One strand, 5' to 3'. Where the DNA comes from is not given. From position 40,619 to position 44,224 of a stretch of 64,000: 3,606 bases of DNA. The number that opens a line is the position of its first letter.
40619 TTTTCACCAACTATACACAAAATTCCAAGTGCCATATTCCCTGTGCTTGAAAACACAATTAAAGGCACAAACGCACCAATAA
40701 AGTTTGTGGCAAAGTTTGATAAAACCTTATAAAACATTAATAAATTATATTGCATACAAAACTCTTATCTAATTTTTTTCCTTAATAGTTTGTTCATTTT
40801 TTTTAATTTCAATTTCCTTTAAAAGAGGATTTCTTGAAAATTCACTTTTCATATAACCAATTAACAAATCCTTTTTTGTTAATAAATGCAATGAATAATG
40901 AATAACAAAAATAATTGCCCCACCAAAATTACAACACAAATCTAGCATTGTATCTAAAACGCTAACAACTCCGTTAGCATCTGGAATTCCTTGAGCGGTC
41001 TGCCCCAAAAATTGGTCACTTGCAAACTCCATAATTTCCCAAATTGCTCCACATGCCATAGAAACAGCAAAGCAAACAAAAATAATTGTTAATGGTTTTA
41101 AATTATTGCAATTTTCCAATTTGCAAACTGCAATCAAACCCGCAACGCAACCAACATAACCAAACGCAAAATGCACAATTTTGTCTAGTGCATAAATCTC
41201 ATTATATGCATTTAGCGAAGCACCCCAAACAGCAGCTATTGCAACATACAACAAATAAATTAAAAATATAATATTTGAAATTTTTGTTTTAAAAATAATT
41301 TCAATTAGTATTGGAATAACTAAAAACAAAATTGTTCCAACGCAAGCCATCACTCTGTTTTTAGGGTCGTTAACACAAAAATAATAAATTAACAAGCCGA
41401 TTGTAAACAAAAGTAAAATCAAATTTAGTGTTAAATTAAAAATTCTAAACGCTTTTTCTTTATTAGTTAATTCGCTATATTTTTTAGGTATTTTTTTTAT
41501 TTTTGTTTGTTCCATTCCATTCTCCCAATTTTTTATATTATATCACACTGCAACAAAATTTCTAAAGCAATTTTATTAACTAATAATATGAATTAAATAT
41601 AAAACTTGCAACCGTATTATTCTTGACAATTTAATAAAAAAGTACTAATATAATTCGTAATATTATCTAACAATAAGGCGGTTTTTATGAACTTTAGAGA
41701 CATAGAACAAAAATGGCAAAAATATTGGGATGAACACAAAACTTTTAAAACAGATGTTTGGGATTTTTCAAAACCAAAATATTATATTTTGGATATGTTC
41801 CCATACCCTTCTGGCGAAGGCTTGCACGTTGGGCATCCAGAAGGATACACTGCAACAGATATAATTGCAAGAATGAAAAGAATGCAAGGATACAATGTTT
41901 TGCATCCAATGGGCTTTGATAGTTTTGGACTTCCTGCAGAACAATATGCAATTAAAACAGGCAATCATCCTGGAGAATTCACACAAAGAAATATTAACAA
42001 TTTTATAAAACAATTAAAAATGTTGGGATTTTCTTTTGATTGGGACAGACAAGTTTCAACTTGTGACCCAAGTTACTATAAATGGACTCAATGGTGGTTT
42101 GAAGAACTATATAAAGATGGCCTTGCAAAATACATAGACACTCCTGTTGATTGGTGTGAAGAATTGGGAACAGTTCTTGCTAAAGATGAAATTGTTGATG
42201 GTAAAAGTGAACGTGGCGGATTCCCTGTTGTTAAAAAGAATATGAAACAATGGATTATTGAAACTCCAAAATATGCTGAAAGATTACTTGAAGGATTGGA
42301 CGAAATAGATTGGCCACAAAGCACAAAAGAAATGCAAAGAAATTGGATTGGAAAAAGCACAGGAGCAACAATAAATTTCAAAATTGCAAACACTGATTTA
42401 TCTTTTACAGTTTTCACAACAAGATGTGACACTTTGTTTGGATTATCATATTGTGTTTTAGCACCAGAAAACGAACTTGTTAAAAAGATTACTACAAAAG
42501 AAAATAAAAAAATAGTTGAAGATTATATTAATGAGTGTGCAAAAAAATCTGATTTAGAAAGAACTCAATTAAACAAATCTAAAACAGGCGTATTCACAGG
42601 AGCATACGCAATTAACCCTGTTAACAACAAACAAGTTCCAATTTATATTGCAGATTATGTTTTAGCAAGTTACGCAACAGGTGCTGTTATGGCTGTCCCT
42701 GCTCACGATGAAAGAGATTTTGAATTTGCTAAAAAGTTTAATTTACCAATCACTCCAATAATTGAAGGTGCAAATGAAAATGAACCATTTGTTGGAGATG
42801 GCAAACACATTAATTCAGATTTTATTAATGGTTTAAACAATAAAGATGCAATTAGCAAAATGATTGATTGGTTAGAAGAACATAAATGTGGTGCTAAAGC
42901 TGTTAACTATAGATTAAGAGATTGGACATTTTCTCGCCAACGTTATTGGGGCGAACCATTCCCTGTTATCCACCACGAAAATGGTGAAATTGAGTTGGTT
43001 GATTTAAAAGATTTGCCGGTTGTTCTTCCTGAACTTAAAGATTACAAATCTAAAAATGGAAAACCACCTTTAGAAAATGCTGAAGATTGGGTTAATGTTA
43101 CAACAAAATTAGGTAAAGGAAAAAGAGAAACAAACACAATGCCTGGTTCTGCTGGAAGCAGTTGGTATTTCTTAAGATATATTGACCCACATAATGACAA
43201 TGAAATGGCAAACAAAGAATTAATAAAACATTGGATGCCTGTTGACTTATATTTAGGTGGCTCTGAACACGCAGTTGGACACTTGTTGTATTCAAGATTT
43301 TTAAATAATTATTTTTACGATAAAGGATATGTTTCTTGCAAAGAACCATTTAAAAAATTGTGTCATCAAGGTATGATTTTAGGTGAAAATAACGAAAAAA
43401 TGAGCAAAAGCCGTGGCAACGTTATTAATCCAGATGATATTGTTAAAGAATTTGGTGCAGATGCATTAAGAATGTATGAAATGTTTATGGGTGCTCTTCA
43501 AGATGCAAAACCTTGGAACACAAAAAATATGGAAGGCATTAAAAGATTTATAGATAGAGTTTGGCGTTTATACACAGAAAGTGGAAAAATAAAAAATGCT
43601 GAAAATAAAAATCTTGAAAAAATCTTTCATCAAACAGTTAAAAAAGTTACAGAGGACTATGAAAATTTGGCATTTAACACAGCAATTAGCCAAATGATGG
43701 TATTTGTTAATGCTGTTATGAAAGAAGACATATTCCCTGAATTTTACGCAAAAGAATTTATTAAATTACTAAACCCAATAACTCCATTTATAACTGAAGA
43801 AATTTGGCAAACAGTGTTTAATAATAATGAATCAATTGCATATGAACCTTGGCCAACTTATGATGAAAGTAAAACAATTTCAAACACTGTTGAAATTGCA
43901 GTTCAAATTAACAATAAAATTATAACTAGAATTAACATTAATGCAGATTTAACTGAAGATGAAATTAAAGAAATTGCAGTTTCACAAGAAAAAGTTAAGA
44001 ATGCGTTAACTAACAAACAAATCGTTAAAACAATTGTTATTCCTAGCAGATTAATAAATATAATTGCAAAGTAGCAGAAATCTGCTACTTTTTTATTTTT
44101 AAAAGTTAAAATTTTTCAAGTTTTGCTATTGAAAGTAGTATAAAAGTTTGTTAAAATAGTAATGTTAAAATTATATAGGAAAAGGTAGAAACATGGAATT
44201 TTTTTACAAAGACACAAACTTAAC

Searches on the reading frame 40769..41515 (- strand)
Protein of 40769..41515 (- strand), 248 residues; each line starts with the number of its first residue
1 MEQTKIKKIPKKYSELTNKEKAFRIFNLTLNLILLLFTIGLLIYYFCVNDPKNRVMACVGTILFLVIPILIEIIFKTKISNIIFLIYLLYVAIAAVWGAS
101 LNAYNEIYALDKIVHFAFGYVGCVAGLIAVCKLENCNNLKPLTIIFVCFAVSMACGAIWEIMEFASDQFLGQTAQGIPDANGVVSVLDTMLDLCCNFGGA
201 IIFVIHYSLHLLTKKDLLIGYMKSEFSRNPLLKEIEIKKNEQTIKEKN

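Call 108: search_protein_families(library=pfam, proteins=[window:40769-41515:-], max_evalue=0.0001)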
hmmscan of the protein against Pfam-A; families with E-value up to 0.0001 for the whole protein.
window:40769-41515:- (248 aa): 1 family
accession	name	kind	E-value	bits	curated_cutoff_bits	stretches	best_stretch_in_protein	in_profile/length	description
PF09997.14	DUF2238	-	1.4e-05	25.5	26.4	1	110-175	59-121/140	Predicted membrane protein (DUF2238)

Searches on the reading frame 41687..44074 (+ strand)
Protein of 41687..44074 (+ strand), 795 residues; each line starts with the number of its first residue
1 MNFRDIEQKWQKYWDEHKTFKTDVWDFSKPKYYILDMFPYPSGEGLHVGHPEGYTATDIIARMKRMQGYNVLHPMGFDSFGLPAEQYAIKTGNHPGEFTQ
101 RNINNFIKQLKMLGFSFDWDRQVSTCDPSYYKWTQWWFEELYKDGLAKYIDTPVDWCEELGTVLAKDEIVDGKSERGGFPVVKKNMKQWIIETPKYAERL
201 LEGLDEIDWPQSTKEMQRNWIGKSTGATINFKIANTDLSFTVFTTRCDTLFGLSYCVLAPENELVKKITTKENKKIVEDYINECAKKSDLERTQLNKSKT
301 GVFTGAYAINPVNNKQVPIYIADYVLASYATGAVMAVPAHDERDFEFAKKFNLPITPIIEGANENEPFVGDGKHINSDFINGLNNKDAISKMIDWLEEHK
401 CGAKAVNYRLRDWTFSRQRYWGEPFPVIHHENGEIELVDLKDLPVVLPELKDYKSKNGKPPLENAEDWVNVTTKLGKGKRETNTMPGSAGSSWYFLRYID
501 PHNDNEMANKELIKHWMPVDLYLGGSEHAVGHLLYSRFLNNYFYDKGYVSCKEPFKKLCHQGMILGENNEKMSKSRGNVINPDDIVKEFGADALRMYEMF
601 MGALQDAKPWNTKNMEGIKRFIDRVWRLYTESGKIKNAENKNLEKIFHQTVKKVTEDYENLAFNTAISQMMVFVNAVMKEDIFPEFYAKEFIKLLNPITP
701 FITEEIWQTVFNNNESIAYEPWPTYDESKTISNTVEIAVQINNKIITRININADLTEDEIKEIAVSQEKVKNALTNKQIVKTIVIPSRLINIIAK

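Call 108: search_protein_families(library=pfam, proteins=[window:41687-44074:+], max_evalue=0.0001)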
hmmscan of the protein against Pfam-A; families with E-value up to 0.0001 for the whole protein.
window:41687-44074:+ (795 aa): 5 families
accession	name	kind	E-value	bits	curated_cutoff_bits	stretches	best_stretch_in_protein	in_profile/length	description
PF13603.12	tRNA-synt_1_2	-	3.4e-66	222.7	25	1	218-397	1-185/185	Leucyl-tRNA synthetase, editing domain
PF00133.28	tRNA-synt_1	-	6e-46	157.5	22.7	2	9-222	1-226/414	tRNA synthetases class I (I, L, M and V)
PF09334.17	tRNA-synt_1g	-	8.4e-24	84.5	20.1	2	37-146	6-112/391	tRNA synthetases class I (M)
PF08264.19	Anticodon_1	-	1e-21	77.8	25.1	1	641-758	2-145/148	Anticodon-binding domain of tRNA ligase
PF01406.26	tRNA-synt_1e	-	3.5e-07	30.3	27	0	552-597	235-279/301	tRNA synthetases class I (C) catalytic domain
